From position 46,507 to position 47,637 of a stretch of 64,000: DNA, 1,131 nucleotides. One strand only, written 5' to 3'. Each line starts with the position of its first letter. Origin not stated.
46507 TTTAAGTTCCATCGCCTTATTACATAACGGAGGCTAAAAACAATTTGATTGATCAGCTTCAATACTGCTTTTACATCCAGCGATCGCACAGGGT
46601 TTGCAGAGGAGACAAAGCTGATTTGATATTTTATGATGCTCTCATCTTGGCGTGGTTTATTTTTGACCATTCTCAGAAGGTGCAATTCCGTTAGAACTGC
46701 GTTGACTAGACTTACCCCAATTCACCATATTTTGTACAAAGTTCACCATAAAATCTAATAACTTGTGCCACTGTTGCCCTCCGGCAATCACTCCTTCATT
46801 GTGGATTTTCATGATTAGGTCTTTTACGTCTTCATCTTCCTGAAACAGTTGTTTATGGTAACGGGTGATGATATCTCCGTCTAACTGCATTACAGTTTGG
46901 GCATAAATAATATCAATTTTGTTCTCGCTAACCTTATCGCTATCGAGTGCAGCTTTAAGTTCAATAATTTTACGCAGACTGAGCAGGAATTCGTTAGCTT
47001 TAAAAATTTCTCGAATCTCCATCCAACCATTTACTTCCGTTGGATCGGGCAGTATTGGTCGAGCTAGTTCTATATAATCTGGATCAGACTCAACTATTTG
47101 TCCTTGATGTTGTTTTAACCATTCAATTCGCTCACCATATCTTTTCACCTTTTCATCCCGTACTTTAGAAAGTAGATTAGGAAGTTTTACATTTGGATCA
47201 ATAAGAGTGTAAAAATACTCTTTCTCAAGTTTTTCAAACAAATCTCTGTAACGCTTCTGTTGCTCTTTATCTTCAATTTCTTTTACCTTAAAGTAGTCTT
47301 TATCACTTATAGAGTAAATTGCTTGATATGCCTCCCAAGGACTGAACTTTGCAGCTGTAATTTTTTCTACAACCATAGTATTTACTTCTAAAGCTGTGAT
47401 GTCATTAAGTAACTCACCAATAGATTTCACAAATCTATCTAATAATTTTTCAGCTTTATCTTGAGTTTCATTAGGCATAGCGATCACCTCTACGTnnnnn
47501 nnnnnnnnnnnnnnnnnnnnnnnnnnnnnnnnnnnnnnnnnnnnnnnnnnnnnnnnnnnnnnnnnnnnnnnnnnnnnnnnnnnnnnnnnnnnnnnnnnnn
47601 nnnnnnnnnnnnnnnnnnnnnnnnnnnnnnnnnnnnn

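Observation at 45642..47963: AT-rich three-gene operon of unknown function whose products share an LDGDI motif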

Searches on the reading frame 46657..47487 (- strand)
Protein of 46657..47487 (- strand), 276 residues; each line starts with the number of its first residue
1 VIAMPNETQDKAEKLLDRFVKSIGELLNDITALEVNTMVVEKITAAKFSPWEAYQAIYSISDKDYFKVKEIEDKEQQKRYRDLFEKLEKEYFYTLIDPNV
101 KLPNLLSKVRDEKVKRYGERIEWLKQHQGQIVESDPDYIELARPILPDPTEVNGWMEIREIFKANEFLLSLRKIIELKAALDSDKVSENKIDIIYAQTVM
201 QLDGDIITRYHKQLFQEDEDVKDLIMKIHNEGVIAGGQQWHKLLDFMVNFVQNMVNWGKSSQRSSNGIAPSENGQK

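Call 3: search_protein_families(library=pfam, proteins=[window:46657-47487:-], max_evalue=1)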
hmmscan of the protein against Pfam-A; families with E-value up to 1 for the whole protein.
window:46657-47487:- (276 aa): 3 families
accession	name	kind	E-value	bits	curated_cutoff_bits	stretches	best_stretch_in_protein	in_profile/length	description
PF03224.20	V-ATPase_H_N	-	0.00081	19.4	25.7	1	50-117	16-76/314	V-ATPase subunit H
PF07400.16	IL11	-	0.024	14.7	25.8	0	99-134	59-93/170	Interleukin 11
PF15585.11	Imm7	-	0.19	12.5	25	0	151-229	3-79/130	Immunity protein 7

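Call 4: search_protein_families(library=ncbifam, proteins=[window:46657-47487:-], max_evalue=1)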
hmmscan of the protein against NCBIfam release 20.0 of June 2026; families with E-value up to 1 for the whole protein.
window:46657-47487:- (276 aa): 2 families
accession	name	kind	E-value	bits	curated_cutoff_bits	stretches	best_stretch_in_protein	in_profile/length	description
NF011939.0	PRK15410.1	equivalog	0.0022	17.4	400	1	157-242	35-124/265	DgsA anti-repressor MtfA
TIGR04305.1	fol_rel_CADD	subfamily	0.034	13.7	200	1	9-90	105-187/212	CADD family putative folate metabolism protein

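Call 5: search_protein_families(library=padloc, proteins=[window:46657-47487:-], max_evalue=1)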
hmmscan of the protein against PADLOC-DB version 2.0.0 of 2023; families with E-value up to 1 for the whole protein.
window:46657-47487:- (276 aa): 0 families

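Call 6: search_protein_families(library=phrogs, proteins=[window:46657-47487:-], max_evalue=1)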
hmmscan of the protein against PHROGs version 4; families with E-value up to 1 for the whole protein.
window:46657-47487:- (276 aa): 2 families
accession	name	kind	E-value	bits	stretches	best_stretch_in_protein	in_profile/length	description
phrog_4395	-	unknown function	0.21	12.1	1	161-242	40-124/265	-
phrog_38285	-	unknown function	0.33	12.8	1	162-229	17-77/99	-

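Call 11: find_homologous_proteins(query=window:46657-47478:-, max_evalue=0.001)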
Query window:46657-47478:- (273 aa): 464 proteins with E <= 0.001 among 1119 candidates; the best 120 are listed.
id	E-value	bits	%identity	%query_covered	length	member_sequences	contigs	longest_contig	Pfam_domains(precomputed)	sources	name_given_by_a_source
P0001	8.2e-176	601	100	100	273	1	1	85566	-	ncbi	-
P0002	7.9e-86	306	60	93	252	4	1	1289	-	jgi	jgi:hypothetical protein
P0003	1.0e-85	305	60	93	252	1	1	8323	-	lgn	-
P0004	1.9e-84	301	59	94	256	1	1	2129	-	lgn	-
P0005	1.2e-83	299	59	91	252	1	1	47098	-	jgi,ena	jgi:hypothetical protein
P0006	2.9e-83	297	59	91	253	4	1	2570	-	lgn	-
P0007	2.5e-82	294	55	93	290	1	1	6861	-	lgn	-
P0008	1.6e-81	292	54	93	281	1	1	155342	-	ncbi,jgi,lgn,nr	ncbi:MAG: hypothetical protein KME40_20770 [Komarekiella atlantica HA4396-MV6]|jgi:hypothetical prot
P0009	1.7e-81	292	54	96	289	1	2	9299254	-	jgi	jgi:hypothetical protein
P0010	1.8e-81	292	59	91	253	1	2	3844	-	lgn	-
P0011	3.3e-81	291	54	93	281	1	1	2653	-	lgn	-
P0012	3.7e-81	290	54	93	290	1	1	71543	-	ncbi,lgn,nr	ncbi:hypothetical protein GS682_26055 [Nostoc sp. B(2019)]|nr:hypothetical protein [Nostoc sp. B(201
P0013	5.1e-81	290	54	93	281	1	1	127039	-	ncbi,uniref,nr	ncbi:hypothetical protein FNW02_19875 [Komarekiella sp. 'clone 1']|uniref:Uncharacterized protein n=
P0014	1.1e-80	289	54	93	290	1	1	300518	-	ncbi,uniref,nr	ncbi:hypothetical protein [Nostoc sp. MG11]|uniref:hypothetical protein n=1 Tax=Nostoc sp. MG11 TaxI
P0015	2.5e-80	288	57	93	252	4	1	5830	-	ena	-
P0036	4.2e-74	267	52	93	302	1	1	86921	-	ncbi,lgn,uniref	ncbi:hypothetical protein [Anabaena sp. CCY 9402-a]|uniref:hypothetical protein n=1 Tax=Anabaena sp.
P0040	8.2e-73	263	52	92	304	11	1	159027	-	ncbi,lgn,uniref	ncbi:hypothetical protein [Anabaena sp. CCY 9910]|uniref:hypothetical protein n=1 Tax=Anabaena sp. C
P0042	1.7e-72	262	52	93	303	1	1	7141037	-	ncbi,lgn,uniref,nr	ncbi:hypothetical protein [Nostoc sp. MS1]|uniref:hypothetical protein n=1 Tax=Nostoc sp. MS1 TaxID=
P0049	7.9e-72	260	52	91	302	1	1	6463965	-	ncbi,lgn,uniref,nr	ncbi:hypothetical protein NOS3756_07020 [Nostoc sp. NIES-3756]|uniref:hypothetical protein n=1 Tax=N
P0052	9.7e-72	260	51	91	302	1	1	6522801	-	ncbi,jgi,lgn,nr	ncbi:hypothetical protein NIES2111_49010 [Nostoc sp. NIES-2111]|jgi:hypothetical protein|nr:hypothet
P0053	1.1e-71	259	51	93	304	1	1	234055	-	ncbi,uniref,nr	ncbi:hypothetical protein [Anabaena subtropica]|uniref:Uncharacterized protein n=1 Tax=Anabaena subt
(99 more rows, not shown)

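Call 13: find_related_loci(query=A1, collection=genome_contigs, flank=6000)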
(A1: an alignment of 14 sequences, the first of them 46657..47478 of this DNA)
Query A1 (273 aa) in genome_contigs; peptide patterns used: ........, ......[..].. (x = any residue, [..] = any of these).
196 stretches matched a pattern; 188 encode a relative of the query (tblastn E <= 1e-3); the best 80 are kept; 80 distinct loci.
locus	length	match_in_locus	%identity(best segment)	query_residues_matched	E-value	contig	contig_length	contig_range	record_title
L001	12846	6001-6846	54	3-256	9e-91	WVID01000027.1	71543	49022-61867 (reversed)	Nostoc sp. B(2019) strain B NODE_27_length_71543_cov_48.990177, whole genome shotgun sequence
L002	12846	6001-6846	54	3-256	1e-90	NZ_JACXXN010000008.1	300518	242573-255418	Nostoc sp. MG11 NODE_8_length_300518_cov_8.334025, whole genome shotgun sequence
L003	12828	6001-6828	54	3-256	2e-90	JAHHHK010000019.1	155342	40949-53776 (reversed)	MAG: Komarekiella atlantica HA4396-MV6 scaffold_136_c1, whole genome shotgun sequence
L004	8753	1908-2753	53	3-256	3e-90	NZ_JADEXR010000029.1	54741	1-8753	Aff. Roholtiella sp. LEGE 12411 NODE_32_length_54741_cov_29.484198, whole genome shotgun sequence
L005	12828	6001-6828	54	3-256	5e-90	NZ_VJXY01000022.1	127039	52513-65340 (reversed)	Komarekiella delphini-convector SJRDD-AB1 NODE_22_length_127039_cov_210.880208, whole genome shotgun sequence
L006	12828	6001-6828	53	1-264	6e-88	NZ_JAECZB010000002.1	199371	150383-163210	Atlanticothrix silvestris CENA357 scaffold2, whole genome shotgun sequence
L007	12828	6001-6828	54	1-264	1e-87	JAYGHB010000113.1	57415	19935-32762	Halotia wernerae UHCC 0503 NODE_131_length_57415_cov_35.409589, whole genome shotgun sequence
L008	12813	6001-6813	53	6-260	2e-86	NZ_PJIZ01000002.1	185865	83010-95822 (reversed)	Nostoc sp. CMAA1605 contig002, whole genome shotgun sequence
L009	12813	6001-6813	53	6-260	5e-86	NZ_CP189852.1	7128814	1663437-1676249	Aliinostoc sp. HNIBRCY26 chromosome, complete genome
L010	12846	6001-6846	53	1-260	2e-85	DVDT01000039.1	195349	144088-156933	MAG TPA_asm: Trichormus sp. M33_DOE_039 k141_780429, whole genome shotgun sequence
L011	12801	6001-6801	55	3-253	1e-84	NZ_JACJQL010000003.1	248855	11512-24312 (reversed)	Nostoc parmelioides FACHB-3921 contig3, whole genome shotgun sequence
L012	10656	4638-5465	52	1-264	1e-84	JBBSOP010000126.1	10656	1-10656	MAG: Chroococcales cyanobacterium isolate LS6_sbin.32 LS6_sbin.32_K_121186_L_10656_cov_8.0000, whole genome shotgun sequ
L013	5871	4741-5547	52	6-260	4e-84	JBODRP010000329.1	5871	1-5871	MAG: Trichormus sp. isolate M6_bin.1_H NODE_432_length_5871_cov_26.840096, whole genome shotgun sequence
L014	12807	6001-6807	52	6-260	3e-83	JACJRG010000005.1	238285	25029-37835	Anabaena minutissima FACHB-250 contig5, whole genome shotgun sequence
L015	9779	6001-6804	52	4-264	6e-83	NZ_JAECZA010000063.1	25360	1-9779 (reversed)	Dendronalium phyllosphericum CENA369 scaffold63, whole genome shotgun sequence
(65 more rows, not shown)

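Call 22: search_solved_structures(query=A1, max_evalue=10)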
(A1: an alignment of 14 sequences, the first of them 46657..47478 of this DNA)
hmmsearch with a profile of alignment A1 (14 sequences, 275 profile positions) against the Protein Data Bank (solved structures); distinct sequences matched with E-value up to 10: 4.
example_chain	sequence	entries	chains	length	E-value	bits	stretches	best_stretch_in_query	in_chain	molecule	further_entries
5vbu_A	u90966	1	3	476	0.65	12.6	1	224-263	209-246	Cytochrome P450 21-hydroxylase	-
4y8w_A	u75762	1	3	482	0.66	12.5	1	224-263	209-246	Cytochrome P450 21-hydroxylase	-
8vd9_A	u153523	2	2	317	1.2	11.7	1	144-211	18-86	Beta-ketoacyl-[acyl-carrier-protein] synthase III 1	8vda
1irx_A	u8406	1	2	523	2.7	10.5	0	87-171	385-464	lysyl-tRNA synthetase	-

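Call 26: list_cluster_members(proteins=[P0040, P0042, P0052, P0049, P0200, P0209, P0184, P0206, P0036, P0053])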
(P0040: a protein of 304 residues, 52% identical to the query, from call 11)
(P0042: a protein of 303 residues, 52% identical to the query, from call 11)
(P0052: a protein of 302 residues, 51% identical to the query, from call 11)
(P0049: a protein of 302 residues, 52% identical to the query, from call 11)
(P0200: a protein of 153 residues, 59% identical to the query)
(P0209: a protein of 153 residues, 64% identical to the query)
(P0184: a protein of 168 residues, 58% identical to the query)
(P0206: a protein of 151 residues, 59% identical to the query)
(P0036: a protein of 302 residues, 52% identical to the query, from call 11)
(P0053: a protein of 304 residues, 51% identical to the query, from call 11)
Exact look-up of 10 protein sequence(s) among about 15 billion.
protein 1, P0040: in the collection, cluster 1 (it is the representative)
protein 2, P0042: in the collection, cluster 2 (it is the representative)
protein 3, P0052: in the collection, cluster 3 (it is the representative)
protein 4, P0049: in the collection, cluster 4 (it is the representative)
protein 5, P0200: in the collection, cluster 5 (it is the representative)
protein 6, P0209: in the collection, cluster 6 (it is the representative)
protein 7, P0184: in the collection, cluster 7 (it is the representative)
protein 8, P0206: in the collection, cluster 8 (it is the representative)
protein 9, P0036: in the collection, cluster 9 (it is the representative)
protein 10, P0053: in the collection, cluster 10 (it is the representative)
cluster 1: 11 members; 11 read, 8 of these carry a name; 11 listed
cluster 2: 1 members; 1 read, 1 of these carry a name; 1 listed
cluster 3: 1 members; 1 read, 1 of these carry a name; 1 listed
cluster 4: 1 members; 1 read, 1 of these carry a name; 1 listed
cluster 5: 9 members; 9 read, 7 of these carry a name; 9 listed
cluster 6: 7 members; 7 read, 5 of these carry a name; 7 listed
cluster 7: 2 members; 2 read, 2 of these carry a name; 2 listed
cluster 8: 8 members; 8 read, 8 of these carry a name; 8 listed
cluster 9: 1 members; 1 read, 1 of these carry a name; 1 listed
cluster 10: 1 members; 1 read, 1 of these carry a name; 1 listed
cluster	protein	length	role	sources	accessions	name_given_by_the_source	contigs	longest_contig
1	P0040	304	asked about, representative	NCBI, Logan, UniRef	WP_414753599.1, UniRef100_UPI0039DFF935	hypothetical protein [Anabaena sp. CCY 9910] | hypothetical protein n=1 Tax=Anabaena sp. CCY 9910 TaxID=3103870 RepID=UPI0039DFF935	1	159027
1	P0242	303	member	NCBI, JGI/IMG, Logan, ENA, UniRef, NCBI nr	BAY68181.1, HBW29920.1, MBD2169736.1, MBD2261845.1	hypothetical protein ACN23B_12845 [Anabaena sp. FACHB-709] | Uncharacterized protein n=2 Tax=Nostocaceae TaxID=1162 RepID=A0A1Z4KGT4_ANAVA | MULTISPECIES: hypothetical protein [Nostocaceae]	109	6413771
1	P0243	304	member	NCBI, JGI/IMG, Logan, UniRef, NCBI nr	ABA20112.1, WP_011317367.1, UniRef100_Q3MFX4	conserved hypothetical protein [Trichormus variabilis ATCC 29413] | Uncharacterized protein n=3 Tax=Anabaena variabilis TaxID=264691 RepID=Q3MFX4_TRIV2 | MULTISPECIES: hypothetical protein [Nostocaceae]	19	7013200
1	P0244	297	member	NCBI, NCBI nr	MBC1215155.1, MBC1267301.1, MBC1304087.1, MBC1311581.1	hypothetical protein GNE08_13085 [Trichormus variabilis ARAD] | hypothetical protein [Trichormus variabilis ARAD]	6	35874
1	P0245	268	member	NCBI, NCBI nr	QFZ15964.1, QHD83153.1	hypothetical protein EH233_22245 [Anabaena sp. YBS01]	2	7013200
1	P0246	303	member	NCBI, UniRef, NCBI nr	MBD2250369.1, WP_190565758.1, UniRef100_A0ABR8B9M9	hypothetical protein [Nostoc parmelioides] | Uncharacterized protein n=1 Tax=Nostoc parmelioides FACHB-3921 TaxID=2692909 ...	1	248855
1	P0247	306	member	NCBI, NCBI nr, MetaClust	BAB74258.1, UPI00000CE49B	alr2559 [Nostoc sp. PCC 7120 = FACHB-418] | status=active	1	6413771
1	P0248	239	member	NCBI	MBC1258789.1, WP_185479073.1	hypothetical protein, partial [Trichormus variabilis]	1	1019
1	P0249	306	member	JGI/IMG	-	-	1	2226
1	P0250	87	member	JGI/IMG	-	-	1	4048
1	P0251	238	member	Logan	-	-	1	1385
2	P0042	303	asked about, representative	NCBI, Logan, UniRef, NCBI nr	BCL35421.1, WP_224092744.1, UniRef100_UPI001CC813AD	hypothetical protein [Nostoc sp. MS1] | hypothetical protein n=1 Tax=Nostoc sp. MS1 TaxID=2764711 RepID=UPI001CC813AD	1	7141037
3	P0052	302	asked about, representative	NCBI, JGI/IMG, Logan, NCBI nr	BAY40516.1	hypothetical protein NIES2111_49010 [Nostoc sp. NIES-2111] | hypothetical protein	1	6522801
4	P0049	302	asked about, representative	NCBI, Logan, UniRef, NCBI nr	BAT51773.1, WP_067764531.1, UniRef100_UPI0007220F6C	hypothetical protein NOS3756_07020 [Nostoc sp. NIES-3756] | hypothetical protein n=1 Tax=Nostoc sp. NIES-3756 TaxID=1751286 RepID=UPI0007220F6C | hypothetical protein [Nostoc sp. NIES-3756]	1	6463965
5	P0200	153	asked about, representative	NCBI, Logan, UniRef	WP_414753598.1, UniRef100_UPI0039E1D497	hypothetical protein [Anabaena sp. CCY 9910] | hypothetical protein n=1 Tax=Anabaena sp. CCY 9910 TaxID=3103870 RepID=UPI0039E1D497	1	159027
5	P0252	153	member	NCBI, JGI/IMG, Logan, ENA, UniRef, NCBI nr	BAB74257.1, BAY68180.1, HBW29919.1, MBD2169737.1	hypothetical protein ACN23B_12840 [Anabaena sp. FACHB-709] | Uncharacterized protein n=2 Tax=Nostocaceae TaxID=1162 RepID=A0A1Z4KGR4_ANAVA | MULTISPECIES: hypothetical protein [Nostocaceae]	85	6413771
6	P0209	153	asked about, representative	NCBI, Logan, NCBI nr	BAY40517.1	hypothetical protein NIES2111_49020 [Nostoc sp. NIES-2111]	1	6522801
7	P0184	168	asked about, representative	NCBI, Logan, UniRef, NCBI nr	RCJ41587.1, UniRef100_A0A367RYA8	hypothetical protein A6769_01365 [Nostoc punctiforme NIES-2108] | Uncharacterized protein n=1 Tax=Nostoc punctiforme NIES-2108 TaxID=1356359 ...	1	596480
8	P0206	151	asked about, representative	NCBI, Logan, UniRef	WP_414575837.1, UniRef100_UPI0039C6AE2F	hypothetical protein [Anabaena sp. CCY 9402-a] | hypothetical protein n=1 Tax=Anabaena sp. CCY 9402-a TaxID=3103867 RepID=UPI0039C6AE2F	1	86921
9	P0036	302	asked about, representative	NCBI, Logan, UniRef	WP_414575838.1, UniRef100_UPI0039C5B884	hypothetical protein [Anabaena sp. CCY 9402-a] | hypothetical protein n=1 Tax=Anabaena sp. CCY 9402-a TaxID=3103867 RepID=UPI0039C5B884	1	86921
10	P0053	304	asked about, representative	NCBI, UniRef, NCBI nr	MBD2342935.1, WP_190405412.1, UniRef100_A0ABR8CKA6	hypothetical protein [Anabaena subtropica] | Uncharacterized protein n=1 Tax=Anabaena subtropica FACHB-260 TaxID=2692884 ...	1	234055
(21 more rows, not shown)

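Call 34: find_encoding_contigs(protein=P0001, flank=10000, max_places=3)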
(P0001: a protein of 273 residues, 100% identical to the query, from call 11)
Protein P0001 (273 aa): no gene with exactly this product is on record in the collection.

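Call 56: predict_structure(alignment_id=A3)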
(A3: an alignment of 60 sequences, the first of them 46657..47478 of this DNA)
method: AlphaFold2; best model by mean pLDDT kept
length: 273 residues; sequences in the alignment: 60
mean_pLDDT: 68.3   pTM: 0.56
mean pLDDT of the five models: 68.3, 65.6, 63.9, 61.8, 57.6
residues with pLDDT >= 90: 58; 70-90: 77; 50-70: 60; < 50: 78
segments of 3 or more residues with pLDDT < 50: 19-21, 23-42, 183-208, 269-273
pLDDT, mean of each block of 10 residues (from residue 1): 50 50 45 35 76 94 91 90 95 82 79 92 79 82 90 88 88 82 46 43 49 63 55 53 52 52 51 42
secondary structure, 60 per line:
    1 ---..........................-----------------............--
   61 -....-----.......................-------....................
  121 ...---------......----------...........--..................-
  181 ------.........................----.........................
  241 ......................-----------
elements in order: H4-29 H47-58 H62-65 H71-93 H101-123 H133-138 H149-159 H162-179 H187-211 H216-262

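Call 59: fold_search(model_id=the predicted structure, library=pdb)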
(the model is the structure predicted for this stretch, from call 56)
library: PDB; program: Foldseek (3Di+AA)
matches with E <= 10: 133; with E <= 0.001: 0
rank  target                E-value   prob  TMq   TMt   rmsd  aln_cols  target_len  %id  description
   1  5h3d_B                7.8e-01  0.09  0.15  0.12  30.0       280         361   12  Helical structure of membrane tubules decorated by ACAP1 (BARPH doamin) protein by cryo-electron microscopy and MD sim (released 2019-01-16)
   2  4atm                  7.8e-01  0.06  0.11  0.13  30.3       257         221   13  Crystal structure of the BAR domain of human Amphiphysin, isoform 1 at 1.8 Angstrom resolution featuring increased order (released 2012-05-30)
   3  1zww_B                8.3e-01  0.07  0.13  0.16  27.8       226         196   14  Crystal structure of endophilin-A1 BAR domain (released 2005-08-02)
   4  8as8_E                9.2e-01  0.04  0.10  0.06  31.1       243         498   14  E. coli Wadjet JetABC monomer (released 2022-12-14)
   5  7zgj_C                1.0e+00  0.06  0.12  0.15  20.9       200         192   12  Trypanosoma brucei gambiense ISG65 in complex with human complement component C3 (released 2023-04-05)
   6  5f5p_A                1.8e+00  0.06  0.12  0.17  20.6       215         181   14  Molecular Basis for Shroom2 Recognition by Rock1 (released 2016-10-19)
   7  7zie_A                1.8e+00  0.05  0.13  0.17  20.5       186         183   17  Gcf1p, multimerizes and bridges the mitochondrial DNA from Candida albicans by a specific mechanism. (released 2023-06-14)
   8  8i7r_K4               2.3e+00  0.02  0.11  0.09  52.5       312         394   12  In situ structure of axonemal doublet microtubules in mouse sperm with 48-nm repeat (released 2023-10-11)
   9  6h2x                  2.4e+00  0.06  0.15  0.12  44.1       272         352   16  MukB coiled-coil elbow from E. coli (released 2019-03-06)
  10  7n6g_3P               2.4e+00  0.05  0.16  0.12  47.0       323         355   12  C1 of central pair (released 2022-05-18)
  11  7n6g_3W               2.4e+00  0.04  0.14  0.10  45.4       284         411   12  C1 of central pair (released 2022-05-18)
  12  6n4n_F                2.5e+00  0.08  0.18  0.23  15.3       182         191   15  Crystal structure of the designed protein DNCR2/danoprevir/NS3a complex (released 2019-09-11)
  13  2efl                  2.5e+00  0.03  0.13  0.13  37.1       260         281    9  Crystal structure of the EFC domain of formin-binding protein 17 (released 2007-05-29)
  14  4wpe                  2.7e+00  0.03  0.13  0.13  34.7       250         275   12  Crystal Structure of Hof1p F-BAR domain (released 2014-12-24)
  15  4i1q_A                2.7e+00  0.02  0.10  0.13  29.2       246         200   10  Crystal Structure of hBRAP1 N-BAR domain (released 2013-02-06)
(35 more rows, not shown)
